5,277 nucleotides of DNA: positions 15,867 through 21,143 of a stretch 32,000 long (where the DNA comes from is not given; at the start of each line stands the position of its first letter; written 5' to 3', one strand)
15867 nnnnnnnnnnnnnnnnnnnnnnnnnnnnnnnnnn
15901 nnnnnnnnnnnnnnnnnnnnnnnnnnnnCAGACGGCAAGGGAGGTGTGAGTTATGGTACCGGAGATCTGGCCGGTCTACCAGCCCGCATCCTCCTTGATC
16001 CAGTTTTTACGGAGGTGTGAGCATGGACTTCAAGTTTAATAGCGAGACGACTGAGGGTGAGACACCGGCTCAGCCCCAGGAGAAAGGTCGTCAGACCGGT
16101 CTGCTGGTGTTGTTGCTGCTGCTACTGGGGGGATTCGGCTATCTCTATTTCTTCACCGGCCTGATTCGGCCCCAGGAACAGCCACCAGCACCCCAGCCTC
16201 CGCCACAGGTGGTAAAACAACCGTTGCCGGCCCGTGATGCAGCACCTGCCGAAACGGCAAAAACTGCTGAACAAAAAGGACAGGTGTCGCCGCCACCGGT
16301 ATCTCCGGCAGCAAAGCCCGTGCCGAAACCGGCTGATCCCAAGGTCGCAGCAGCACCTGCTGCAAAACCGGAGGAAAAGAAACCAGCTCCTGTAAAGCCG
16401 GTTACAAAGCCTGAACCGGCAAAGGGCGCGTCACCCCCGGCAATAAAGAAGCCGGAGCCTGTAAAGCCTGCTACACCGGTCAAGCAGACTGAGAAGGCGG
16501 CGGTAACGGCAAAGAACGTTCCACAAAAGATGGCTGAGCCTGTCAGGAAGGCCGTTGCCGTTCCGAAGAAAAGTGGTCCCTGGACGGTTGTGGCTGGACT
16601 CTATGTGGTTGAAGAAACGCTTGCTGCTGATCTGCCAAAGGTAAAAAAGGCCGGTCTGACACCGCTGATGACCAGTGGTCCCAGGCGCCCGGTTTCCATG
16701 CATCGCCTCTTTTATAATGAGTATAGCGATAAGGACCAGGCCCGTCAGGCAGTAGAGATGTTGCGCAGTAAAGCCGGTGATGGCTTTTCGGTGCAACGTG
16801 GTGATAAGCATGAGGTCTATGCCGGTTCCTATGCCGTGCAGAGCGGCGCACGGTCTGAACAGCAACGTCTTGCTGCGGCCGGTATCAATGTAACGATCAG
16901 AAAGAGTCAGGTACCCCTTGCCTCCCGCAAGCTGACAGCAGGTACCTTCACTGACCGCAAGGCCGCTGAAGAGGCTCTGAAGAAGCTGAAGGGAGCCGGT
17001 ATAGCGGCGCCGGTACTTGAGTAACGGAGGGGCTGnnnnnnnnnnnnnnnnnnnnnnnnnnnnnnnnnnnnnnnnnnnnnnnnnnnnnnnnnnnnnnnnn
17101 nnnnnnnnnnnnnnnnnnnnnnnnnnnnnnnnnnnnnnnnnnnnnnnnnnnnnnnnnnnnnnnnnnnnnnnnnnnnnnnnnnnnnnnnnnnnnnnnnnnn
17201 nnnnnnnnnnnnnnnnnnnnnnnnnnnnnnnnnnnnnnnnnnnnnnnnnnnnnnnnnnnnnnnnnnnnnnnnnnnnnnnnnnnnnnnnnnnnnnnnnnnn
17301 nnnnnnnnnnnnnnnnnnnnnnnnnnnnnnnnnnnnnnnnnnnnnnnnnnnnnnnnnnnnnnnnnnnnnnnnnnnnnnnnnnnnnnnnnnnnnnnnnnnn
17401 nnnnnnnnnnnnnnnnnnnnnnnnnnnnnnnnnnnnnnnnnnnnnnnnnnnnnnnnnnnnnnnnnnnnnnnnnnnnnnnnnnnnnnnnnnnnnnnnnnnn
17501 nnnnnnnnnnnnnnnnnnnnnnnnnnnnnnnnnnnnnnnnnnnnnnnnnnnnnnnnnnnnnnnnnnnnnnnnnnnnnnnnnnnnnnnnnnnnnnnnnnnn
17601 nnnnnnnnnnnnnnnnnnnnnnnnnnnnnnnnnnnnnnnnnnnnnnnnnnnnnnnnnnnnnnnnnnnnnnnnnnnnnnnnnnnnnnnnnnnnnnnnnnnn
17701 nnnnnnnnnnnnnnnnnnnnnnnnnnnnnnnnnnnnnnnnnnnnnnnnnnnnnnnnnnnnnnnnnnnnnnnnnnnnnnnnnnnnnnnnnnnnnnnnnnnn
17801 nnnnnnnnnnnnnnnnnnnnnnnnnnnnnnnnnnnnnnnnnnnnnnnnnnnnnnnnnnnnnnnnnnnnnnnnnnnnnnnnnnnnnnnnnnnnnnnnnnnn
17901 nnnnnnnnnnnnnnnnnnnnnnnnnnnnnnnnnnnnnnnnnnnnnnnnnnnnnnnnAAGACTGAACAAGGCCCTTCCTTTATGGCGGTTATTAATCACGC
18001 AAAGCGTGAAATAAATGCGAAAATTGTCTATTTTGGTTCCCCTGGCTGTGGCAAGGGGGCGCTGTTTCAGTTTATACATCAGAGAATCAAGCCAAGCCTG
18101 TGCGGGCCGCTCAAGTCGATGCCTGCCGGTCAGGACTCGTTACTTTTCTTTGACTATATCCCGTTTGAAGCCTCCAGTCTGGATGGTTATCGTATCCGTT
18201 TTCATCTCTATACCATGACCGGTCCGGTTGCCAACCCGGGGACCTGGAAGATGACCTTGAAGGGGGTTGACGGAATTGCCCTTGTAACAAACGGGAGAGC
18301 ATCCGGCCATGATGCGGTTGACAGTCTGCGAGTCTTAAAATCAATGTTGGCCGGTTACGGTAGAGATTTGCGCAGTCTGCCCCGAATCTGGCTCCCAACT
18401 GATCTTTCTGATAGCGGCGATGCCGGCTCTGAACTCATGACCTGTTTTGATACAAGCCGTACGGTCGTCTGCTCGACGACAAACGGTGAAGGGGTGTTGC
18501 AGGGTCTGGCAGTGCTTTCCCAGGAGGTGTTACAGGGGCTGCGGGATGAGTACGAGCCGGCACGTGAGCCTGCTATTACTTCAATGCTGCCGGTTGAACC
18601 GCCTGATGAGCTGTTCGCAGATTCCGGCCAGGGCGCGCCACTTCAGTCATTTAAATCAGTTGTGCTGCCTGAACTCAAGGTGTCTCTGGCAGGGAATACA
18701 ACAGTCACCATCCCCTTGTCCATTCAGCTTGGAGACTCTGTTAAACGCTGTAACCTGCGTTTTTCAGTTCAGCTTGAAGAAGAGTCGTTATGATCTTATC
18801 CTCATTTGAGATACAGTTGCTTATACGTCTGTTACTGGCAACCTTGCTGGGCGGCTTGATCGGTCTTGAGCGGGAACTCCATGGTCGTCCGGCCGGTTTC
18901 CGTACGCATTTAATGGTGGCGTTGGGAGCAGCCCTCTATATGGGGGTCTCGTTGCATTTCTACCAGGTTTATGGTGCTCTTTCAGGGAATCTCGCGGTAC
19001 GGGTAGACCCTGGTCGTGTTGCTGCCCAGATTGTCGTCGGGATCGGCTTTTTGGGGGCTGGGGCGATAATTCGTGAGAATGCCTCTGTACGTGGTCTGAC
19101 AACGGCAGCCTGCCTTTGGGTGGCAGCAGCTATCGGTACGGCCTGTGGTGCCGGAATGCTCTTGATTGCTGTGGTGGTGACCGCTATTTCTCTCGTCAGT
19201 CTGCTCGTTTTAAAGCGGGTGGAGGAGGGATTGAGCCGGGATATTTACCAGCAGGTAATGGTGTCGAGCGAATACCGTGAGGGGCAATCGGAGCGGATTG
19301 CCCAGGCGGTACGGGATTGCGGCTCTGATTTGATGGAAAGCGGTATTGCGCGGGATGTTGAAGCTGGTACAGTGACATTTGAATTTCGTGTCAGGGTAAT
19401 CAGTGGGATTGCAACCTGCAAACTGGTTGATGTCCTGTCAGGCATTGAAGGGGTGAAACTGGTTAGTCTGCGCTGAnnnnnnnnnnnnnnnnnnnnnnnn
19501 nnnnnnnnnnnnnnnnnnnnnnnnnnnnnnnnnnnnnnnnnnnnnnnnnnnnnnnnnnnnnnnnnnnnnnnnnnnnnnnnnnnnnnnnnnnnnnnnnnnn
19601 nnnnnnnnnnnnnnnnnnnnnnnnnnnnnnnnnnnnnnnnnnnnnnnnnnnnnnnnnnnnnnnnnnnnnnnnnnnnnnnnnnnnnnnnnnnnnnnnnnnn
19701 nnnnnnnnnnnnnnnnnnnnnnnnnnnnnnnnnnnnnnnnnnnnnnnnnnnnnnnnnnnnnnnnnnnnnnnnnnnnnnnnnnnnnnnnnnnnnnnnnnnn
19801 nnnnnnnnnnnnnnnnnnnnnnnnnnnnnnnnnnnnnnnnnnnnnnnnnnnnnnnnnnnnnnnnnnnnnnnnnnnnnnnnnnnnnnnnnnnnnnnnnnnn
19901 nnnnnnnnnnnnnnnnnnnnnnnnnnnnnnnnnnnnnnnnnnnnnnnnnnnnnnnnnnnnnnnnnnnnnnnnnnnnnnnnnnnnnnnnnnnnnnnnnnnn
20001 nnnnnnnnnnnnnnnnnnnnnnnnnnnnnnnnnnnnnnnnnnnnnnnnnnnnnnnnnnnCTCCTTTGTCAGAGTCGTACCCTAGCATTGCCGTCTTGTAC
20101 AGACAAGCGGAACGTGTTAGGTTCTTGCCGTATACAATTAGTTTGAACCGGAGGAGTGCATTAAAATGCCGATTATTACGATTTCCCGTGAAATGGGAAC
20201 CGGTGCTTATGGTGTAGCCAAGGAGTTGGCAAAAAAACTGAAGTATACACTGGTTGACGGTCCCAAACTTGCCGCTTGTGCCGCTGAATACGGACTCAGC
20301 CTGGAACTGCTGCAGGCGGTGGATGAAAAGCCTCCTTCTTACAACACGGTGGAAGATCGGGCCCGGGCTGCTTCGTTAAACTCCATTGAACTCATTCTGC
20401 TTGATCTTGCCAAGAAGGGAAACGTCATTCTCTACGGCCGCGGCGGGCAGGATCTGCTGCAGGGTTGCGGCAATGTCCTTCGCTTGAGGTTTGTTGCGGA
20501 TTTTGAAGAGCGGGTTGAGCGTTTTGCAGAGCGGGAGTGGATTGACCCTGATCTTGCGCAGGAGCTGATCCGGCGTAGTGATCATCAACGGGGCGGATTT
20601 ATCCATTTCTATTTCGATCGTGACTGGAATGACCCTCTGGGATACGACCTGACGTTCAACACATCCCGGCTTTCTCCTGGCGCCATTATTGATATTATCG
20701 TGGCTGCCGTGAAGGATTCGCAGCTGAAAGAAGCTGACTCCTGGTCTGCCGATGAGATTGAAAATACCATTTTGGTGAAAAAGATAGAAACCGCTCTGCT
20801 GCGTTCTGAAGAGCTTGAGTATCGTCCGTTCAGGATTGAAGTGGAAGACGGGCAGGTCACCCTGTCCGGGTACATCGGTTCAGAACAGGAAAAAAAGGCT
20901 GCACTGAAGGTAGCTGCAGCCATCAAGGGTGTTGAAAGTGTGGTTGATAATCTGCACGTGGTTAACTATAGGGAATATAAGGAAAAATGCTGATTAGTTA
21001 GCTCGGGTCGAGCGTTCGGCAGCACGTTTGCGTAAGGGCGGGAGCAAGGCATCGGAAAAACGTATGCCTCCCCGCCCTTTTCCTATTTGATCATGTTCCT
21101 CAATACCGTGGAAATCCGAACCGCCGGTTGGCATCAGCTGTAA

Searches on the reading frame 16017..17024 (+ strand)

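Call 55: search_protein_families(library=pfam, proteins=[window:16017-17024:+], max_evalue=0.00001)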
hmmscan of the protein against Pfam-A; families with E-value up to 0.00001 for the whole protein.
window:16017-17024:+ (335 aa): 1 family
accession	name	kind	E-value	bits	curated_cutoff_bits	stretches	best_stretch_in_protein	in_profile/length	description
PF05036.18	SPOR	-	1.3e-12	48.3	21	1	265-330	5-71/76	SPOR domain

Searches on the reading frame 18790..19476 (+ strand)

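Call 55: search_protein_families(library=pfam, proteins=[window:18790-19476:+], max_evalue=0.00001)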
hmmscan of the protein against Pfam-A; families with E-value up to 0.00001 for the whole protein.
window:18790-19476:+ (228 aa): 1 family
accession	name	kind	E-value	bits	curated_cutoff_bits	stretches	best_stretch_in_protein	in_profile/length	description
PF02308.21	MgtC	-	4e-40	137.4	31.4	1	14-146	1-120/121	MgtC family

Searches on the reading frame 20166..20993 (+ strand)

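Call 55: search_protein_families(library=pfam, proteins=[window:20166-20993:+], max_evalue=0.00001)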
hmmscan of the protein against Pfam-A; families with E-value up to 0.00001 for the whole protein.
window:20166-20993:+ (275 aa): 2 families
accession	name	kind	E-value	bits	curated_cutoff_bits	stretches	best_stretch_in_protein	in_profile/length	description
PF13189.12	Cytidylate_kin2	-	4e-39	135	28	1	3-168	1-176/176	Cytidylate kinase-like family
PF04972.22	BON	-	3.9e-14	53.1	27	1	202-266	4-68/69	BON domain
